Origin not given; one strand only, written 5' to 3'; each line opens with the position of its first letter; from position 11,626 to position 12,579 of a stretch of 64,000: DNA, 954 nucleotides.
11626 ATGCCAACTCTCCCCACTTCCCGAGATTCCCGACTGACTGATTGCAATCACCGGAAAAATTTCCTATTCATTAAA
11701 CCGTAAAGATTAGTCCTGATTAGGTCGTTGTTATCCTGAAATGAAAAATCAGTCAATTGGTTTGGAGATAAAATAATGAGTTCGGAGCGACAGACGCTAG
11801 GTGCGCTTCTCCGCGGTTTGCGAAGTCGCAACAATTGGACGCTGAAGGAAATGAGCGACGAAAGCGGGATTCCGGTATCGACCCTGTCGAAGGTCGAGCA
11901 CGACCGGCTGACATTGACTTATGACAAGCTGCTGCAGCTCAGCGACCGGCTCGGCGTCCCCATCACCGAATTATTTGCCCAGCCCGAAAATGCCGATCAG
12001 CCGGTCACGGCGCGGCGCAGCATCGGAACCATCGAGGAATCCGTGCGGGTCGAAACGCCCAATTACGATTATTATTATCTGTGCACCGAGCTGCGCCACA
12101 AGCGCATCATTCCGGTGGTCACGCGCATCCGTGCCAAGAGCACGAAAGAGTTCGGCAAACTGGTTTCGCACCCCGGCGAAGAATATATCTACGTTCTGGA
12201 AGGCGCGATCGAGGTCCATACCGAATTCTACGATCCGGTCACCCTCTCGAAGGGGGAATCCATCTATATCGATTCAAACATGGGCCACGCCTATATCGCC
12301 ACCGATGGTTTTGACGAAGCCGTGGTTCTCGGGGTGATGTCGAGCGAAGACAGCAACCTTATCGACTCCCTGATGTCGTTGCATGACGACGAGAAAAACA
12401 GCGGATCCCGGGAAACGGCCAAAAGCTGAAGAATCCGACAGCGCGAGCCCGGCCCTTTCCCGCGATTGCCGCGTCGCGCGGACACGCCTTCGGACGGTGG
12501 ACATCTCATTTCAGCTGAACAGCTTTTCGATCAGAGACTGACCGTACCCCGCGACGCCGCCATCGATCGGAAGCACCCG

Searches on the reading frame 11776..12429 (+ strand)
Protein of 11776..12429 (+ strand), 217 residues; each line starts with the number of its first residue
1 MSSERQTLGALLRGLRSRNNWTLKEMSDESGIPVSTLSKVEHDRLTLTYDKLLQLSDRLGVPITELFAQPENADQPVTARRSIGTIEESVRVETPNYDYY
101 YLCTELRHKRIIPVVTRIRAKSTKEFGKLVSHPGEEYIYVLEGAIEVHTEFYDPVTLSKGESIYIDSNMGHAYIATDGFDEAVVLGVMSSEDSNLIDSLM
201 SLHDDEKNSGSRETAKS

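Call 54: search_protein_families(library=ncbifam, proteins=[window:11776-12429:+], max_evalue=0.01)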
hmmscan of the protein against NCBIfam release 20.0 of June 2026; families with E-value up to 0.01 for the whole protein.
window:11776-12429:+ (217 aa): 7 families
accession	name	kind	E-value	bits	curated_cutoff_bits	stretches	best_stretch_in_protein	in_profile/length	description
NF007408.0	PRK09943.1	equivalog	1.2e-08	34.8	211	1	1-176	1-169/185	HTH-type transcriptional regulator PuuR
TIGR03070.1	couple_hipB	subfamily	1.2e-06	28.3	71.65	1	7-61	2-56/58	type II toxin-antitoxin system Y4mF family antitoxin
NF041677.1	trans_regClgR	equivalog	0.00011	22.3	170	1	5-69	6-70/113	transcriptional regulator ClgR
NF003162.0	PRK04140.1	equivalog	0.00018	20.7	263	1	9-66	128-185/317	transcriptional regulator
NF041951.1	phage_RstR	subfamily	0.0009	19.5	80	1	10-75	5-70/108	RstR family transcriptional repressor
NF038139.1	Reg_Aceta_RamB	equivalog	0.0015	17.2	700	1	8-71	3-65/465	acetate metabolism transcriptional regulator RamB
NF007271.0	PRK09726.1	equivalog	0.0037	17.2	79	1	8-64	13-69/88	type II toxin-antitoxin system antitoxin HipB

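Call 91: search_protein_families(library=pfam, proteins=[window:11776-12429:+], max_evalue=0.0001)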
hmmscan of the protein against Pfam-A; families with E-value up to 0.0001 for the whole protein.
window:11776-12429:+ (217 aa): 4 families
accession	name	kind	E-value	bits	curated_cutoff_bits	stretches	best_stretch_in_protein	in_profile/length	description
PF07883.17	Cupin_2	-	3.3e-11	43.2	27.2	1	131-184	15-66/70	Cupin domain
PF12844.13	HTH_19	-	7.3e-10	39.1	30.2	1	9-69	1-61/64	Helix-turn-helix domain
PF01381.28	HTH_3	-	3.7e-09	36.9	23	1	15-66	4-55/55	Helix-turn-helix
PF13560.12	HTH_31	-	2.7e-08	34.5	27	1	8-65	2-60/64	Helix-turn-helix domain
